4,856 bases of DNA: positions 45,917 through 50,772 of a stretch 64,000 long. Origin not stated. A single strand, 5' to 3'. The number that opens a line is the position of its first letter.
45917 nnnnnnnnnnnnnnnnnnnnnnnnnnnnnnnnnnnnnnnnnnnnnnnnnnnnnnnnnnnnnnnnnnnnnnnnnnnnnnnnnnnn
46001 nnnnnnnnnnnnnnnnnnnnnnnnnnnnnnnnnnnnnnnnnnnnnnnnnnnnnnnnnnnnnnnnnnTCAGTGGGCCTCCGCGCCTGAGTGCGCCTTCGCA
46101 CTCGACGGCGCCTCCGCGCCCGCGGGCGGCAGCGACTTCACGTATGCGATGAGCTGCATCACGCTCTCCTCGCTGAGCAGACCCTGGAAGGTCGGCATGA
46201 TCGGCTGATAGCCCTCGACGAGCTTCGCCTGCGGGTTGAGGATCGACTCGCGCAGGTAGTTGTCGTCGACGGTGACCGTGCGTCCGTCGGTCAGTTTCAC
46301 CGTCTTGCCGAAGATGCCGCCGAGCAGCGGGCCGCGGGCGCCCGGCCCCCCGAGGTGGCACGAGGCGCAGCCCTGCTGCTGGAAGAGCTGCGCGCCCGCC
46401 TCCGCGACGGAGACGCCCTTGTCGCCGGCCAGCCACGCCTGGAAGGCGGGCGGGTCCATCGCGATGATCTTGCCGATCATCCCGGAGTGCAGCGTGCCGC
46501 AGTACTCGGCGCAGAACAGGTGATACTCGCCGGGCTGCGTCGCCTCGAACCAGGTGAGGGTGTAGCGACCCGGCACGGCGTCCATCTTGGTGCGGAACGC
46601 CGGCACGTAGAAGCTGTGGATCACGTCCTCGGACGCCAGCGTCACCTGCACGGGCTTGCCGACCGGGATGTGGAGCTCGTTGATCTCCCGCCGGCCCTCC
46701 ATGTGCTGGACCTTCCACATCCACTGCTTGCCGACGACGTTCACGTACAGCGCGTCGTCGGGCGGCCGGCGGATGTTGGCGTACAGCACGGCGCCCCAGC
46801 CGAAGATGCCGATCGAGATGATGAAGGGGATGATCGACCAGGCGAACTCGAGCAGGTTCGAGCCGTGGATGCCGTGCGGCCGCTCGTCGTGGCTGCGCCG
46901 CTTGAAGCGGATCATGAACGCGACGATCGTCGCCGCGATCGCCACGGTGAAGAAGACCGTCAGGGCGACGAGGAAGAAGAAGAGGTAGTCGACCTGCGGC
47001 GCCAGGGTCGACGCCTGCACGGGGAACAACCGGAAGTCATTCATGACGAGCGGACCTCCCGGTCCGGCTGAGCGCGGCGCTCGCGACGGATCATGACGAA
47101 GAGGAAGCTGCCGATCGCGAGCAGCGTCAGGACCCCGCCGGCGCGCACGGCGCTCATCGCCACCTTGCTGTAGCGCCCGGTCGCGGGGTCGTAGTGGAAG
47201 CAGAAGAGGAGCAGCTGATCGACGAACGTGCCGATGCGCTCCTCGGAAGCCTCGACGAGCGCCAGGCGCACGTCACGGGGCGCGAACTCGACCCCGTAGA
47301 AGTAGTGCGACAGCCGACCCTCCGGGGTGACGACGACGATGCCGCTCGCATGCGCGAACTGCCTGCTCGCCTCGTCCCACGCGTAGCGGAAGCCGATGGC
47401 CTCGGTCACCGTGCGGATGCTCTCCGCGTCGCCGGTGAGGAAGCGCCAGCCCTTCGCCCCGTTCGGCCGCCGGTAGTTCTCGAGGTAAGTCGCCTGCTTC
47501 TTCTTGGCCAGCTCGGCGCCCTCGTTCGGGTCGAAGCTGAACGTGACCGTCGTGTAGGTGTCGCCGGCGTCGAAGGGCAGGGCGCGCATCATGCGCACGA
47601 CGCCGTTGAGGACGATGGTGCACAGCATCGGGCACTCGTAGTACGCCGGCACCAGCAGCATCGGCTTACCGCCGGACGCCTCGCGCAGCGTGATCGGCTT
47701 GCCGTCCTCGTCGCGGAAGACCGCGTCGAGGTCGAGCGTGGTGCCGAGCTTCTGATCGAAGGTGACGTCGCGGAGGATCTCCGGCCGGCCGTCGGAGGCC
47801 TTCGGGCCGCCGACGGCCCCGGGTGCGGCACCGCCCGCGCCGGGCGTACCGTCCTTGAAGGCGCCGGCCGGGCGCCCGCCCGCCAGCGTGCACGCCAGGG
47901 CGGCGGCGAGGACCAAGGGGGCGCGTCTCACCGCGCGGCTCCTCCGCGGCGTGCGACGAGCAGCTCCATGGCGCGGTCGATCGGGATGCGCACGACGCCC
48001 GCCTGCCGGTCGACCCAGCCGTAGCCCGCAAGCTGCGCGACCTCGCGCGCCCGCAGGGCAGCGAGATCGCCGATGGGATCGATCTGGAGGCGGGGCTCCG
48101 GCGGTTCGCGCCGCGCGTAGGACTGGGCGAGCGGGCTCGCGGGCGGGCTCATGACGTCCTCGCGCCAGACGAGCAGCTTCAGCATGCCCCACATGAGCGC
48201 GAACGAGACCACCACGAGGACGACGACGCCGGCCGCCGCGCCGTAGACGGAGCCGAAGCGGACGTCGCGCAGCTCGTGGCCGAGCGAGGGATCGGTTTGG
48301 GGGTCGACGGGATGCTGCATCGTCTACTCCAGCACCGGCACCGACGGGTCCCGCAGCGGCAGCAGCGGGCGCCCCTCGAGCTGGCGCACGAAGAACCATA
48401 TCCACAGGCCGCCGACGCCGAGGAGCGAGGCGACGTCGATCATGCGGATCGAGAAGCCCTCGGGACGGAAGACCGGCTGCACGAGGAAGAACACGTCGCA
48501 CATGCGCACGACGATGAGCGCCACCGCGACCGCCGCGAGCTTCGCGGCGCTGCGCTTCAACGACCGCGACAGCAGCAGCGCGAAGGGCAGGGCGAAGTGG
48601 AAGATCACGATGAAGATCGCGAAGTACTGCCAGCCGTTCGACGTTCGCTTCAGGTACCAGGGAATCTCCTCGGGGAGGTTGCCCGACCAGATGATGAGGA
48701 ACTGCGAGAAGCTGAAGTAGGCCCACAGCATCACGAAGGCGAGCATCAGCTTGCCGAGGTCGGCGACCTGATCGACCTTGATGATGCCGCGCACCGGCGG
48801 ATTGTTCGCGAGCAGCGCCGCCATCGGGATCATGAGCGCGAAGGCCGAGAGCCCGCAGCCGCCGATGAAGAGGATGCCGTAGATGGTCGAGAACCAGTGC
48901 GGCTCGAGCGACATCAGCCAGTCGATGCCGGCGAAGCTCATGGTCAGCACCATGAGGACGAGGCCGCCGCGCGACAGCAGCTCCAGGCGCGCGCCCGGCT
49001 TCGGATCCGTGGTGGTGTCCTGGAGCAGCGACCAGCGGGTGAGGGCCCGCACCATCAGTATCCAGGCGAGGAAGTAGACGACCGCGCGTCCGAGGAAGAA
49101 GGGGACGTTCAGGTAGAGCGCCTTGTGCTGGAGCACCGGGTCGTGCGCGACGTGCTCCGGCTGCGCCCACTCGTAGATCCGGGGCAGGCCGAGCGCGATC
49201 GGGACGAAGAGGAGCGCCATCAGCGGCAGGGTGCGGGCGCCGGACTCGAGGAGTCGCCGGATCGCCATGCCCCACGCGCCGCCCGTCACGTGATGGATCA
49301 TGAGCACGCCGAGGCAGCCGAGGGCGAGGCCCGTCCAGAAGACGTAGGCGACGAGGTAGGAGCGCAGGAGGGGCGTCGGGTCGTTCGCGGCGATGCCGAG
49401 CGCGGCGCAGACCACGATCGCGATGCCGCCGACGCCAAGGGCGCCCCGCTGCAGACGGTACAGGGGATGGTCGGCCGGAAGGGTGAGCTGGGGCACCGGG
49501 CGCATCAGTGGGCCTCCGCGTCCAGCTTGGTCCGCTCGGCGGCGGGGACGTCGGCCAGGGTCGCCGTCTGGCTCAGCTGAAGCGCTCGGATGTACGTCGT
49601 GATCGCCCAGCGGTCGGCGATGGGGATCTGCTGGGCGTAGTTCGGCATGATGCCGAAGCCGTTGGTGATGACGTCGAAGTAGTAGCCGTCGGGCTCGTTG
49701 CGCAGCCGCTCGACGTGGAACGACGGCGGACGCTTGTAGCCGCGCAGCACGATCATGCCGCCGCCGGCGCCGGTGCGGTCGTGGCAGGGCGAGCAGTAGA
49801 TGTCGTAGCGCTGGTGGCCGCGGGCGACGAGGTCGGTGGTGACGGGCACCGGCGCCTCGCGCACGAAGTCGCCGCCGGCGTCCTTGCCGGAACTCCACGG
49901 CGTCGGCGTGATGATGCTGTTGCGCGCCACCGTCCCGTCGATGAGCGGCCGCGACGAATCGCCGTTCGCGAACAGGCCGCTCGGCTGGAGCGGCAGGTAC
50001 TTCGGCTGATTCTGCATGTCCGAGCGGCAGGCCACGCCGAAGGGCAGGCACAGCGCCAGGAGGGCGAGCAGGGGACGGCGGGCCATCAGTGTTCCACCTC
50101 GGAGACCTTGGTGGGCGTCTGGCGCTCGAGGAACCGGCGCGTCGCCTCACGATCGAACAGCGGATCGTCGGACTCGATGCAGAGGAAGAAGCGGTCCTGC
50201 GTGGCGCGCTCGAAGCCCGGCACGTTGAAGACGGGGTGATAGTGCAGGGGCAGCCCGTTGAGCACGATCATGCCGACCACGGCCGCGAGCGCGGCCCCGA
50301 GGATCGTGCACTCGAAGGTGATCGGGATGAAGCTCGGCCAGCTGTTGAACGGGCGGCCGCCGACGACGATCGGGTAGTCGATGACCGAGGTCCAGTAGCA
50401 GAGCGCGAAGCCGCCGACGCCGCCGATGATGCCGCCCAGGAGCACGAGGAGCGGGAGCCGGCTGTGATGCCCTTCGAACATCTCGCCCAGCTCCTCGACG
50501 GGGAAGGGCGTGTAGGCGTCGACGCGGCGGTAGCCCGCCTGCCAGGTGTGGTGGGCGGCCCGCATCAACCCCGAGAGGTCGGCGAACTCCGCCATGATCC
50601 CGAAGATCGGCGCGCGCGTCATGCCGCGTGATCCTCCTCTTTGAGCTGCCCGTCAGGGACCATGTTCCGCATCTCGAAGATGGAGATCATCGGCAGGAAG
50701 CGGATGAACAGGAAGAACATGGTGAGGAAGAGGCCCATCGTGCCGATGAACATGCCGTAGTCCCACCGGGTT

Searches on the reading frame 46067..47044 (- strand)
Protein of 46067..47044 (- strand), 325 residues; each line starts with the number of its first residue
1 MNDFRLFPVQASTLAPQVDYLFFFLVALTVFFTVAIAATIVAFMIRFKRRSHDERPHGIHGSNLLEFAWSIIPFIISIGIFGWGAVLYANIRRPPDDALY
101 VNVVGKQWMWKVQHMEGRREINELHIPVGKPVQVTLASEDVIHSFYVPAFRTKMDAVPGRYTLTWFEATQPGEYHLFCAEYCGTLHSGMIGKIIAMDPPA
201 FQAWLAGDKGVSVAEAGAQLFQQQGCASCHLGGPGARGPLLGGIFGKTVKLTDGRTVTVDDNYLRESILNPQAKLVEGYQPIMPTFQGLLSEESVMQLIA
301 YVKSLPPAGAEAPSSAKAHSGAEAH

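Call 67: search_protein_families(library=pfam, proteins=[window:46067-47044:-], max_evalue=0.00001)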
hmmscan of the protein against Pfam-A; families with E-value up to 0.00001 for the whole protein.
window:46067-47044:- (325 aa): 5 families
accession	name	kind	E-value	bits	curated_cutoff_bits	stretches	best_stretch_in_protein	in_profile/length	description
PF00116.26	COX2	-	1.2e-18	67.6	22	1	122-189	46-113/120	Cytochrome C oxidase subunit II, periplasmic domain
PF13442.11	Cytochrome_CBB3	-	4.3e-07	30.6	27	1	214-302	3-68/68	Cytochrome C oxidase, cbb3-type, subunit III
PF02790.20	COX2_TM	-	8.8e-07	29.4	22.8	1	7-79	8-80/88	Cytochrome C oxidase subunit II, transmembrane domain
PF00034.26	Cytochrom_C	-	4.3e-06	28.4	21.3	1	214-305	1-89/90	Cytochrome c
PF13473.12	Cupredoxin_1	-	4.5e-06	27.1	27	1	111-194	24-103/104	Cupredoxin-like domain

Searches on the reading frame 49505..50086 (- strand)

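Call 68: search_protein_families(library=pfam, proteins=[window:49505-50086:-], max_evalue=0.00001)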
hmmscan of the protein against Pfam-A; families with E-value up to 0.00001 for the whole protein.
window:49505-50086:- (193 aa): 1 family
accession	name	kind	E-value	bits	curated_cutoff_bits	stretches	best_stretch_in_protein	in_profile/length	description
PF13442.11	Cytochrome_CBB3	-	6.5e-11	42.9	27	1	87-166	3-68/68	Cytochrome C oxidase, cbb3-type, subunit III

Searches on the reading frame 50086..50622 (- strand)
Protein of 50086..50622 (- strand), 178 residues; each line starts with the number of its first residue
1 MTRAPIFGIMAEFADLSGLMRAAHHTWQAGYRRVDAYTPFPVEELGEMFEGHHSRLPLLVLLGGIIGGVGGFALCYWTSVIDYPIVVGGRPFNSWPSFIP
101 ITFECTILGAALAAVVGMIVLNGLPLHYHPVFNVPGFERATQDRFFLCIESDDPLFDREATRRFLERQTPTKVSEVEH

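Call 68: search_protein_families(library=pfam, proteins=[window:50086-50622:-], max_evalue=0.00001)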
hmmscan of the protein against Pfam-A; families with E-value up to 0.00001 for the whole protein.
window:50086-50622:- (178 aa): 1 family
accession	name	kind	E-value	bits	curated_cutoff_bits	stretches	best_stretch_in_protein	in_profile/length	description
PF11821.13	ActD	-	1.4e-63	214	25.7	1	8-175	2-170/170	Alternative complex III, ActD subunit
